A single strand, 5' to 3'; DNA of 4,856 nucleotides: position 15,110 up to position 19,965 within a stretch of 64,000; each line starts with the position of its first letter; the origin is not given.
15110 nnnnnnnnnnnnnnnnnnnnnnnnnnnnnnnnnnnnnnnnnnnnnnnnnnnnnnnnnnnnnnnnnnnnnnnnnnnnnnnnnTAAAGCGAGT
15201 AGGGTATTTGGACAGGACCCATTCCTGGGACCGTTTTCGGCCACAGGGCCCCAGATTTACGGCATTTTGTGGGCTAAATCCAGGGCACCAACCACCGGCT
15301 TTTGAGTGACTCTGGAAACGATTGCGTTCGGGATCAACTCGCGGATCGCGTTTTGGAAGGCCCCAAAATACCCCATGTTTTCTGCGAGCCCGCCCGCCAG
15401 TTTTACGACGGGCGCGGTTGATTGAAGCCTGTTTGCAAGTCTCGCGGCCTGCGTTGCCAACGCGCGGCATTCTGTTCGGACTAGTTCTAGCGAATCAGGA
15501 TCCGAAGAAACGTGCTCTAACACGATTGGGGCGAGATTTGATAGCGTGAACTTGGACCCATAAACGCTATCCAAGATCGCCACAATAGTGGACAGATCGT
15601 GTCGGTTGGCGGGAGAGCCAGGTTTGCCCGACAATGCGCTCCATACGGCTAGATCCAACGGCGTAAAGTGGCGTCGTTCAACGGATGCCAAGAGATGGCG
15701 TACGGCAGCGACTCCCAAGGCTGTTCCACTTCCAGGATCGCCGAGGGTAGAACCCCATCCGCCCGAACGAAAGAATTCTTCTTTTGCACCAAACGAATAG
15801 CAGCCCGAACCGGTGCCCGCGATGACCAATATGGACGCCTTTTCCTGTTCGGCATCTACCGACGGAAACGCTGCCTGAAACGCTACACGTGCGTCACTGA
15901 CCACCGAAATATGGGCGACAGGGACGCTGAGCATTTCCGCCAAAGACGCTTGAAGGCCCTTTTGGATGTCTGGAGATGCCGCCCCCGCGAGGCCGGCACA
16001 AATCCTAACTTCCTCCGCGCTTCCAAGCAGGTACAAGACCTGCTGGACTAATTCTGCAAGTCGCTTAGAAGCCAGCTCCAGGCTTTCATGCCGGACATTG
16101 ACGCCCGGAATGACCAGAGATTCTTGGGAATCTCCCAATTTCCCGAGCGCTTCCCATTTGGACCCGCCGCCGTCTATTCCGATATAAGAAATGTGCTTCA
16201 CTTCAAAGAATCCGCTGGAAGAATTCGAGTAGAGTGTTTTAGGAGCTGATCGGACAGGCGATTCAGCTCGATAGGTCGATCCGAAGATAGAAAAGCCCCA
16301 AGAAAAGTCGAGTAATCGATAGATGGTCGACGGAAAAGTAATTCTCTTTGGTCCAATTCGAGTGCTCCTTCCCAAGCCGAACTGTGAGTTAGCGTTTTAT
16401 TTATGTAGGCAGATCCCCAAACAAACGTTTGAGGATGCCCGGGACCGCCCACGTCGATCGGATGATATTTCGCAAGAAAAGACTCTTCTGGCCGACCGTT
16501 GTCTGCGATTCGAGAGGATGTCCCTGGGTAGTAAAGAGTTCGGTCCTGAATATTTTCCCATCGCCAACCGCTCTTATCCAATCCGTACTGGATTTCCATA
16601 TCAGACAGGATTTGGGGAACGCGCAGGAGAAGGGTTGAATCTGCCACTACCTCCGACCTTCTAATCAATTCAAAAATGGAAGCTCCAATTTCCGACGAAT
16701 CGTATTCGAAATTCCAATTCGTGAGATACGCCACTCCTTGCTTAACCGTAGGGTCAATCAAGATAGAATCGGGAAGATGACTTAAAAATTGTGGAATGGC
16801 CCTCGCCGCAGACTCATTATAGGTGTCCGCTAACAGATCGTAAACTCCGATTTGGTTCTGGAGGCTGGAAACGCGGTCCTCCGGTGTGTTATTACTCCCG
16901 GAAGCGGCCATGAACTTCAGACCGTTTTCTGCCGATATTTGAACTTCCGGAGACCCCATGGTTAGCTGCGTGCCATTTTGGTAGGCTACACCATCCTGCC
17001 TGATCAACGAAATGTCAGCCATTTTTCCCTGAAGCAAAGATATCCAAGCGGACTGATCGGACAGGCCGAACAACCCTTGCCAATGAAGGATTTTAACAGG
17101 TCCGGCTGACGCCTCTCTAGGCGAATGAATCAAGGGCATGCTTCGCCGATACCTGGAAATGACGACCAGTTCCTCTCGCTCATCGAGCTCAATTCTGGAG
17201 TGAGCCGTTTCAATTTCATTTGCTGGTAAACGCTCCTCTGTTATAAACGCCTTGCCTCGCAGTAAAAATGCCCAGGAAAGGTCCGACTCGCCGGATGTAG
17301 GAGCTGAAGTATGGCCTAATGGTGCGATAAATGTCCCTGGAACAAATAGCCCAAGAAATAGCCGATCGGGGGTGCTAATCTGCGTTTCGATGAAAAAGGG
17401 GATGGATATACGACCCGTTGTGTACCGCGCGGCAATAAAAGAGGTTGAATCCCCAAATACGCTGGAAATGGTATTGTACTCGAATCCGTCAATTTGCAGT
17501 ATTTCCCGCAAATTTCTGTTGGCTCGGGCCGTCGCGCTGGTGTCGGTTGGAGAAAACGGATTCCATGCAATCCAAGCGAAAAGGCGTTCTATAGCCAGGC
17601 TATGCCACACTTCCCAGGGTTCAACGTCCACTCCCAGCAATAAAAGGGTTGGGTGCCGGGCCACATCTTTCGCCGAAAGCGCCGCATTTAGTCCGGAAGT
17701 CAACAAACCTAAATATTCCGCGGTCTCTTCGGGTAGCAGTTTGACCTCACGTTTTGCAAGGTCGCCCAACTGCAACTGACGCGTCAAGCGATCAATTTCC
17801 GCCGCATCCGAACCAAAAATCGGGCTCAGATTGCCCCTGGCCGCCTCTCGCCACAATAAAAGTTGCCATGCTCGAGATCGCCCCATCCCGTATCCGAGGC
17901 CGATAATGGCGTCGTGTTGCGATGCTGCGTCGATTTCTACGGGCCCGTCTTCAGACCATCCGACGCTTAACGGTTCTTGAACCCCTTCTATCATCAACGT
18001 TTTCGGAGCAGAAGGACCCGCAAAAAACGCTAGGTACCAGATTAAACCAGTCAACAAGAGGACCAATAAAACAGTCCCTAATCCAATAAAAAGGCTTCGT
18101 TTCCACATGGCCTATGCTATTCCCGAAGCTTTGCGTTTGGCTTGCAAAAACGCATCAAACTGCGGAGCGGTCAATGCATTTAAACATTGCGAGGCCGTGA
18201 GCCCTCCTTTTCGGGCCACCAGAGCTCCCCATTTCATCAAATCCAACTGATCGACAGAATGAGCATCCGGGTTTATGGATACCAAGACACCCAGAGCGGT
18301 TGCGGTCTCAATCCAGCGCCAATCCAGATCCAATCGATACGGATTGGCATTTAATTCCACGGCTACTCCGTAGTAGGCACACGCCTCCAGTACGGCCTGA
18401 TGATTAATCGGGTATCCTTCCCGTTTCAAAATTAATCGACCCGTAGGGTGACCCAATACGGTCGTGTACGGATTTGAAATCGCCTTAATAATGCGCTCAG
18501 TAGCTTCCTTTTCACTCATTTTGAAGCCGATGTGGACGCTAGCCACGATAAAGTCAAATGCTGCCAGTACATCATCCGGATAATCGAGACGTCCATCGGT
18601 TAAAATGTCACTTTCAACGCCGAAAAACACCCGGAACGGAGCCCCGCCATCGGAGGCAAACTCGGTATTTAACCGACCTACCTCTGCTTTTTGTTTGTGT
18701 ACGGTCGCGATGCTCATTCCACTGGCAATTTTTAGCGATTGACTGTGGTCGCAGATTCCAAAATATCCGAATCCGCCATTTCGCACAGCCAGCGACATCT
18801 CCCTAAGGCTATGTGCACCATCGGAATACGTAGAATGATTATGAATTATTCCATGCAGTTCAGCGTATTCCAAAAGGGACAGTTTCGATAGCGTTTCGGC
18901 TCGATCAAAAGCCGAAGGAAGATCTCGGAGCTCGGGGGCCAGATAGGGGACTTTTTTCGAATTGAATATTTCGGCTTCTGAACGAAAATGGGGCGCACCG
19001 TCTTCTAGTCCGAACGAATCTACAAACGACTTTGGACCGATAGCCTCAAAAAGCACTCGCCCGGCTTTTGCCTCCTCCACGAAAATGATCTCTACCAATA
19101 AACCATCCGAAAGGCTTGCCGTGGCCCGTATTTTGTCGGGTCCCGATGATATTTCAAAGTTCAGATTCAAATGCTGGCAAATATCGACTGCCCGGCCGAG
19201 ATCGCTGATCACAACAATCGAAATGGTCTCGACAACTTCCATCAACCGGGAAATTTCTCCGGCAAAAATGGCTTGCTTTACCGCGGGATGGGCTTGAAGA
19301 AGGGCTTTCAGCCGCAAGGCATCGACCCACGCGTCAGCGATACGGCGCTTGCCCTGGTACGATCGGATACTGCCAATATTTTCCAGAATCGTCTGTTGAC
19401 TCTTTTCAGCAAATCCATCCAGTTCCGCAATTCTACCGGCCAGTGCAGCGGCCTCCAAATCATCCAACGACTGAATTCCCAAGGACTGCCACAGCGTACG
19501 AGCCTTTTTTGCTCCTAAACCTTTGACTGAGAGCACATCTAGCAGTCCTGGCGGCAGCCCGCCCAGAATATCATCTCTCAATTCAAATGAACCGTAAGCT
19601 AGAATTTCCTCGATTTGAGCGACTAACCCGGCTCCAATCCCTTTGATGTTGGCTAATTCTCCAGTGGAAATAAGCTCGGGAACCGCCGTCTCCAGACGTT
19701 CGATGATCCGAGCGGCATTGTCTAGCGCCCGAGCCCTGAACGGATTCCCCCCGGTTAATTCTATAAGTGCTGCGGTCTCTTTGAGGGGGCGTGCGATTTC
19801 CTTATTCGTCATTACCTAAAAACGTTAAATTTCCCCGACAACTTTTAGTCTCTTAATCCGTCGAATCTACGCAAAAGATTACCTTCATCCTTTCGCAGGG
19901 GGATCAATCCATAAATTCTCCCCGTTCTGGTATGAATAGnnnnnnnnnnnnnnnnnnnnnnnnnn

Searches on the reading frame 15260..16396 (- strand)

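Call 40: search_protein_families(library=pfam, proteins=[window:15260-16396:-], max_evalue=0.00001)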
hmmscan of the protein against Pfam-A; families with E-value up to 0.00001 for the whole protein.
window:15260-16396:- (379 aa): 1 family
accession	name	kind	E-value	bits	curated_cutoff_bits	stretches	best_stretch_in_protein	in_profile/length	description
PF01869.26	BcrAD_BadFG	-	5e-16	59.5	31.5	1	72-372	1-268/271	BadF/BadG/BcrA/BcrD ATPase family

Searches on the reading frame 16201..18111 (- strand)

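Call 40: search_protein_families(library=pfam, proteins=[window:16201-18111:-], max_evalue=0.00001)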
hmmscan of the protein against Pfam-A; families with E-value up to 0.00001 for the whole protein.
window:16201-18111:- (637 aa): 1 family
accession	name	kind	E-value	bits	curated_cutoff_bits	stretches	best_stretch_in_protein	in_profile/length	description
PF01804.23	Penicil_amidase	-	2.8e-30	106.4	21.3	1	53-187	7-143/675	Penicillin amidase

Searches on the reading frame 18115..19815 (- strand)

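Call 40: search_protein_families(library=pfam, proteins=[window:18115-19815:-], max_evalue=0.00001)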
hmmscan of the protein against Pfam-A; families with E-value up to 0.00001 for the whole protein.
window:18115-19815:- (567 aa): 2 families
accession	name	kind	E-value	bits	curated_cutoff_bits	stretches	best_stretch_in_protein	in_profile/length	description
PF14716.13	HHH_8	-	1.6e-16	60.8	30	1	2-75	1-71/73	Helix-hairpin-helix domain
PF14520.12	HHH_5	-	1.9e-07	31.9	27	1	92-145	2-53/57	Helix-hairpin-helix domain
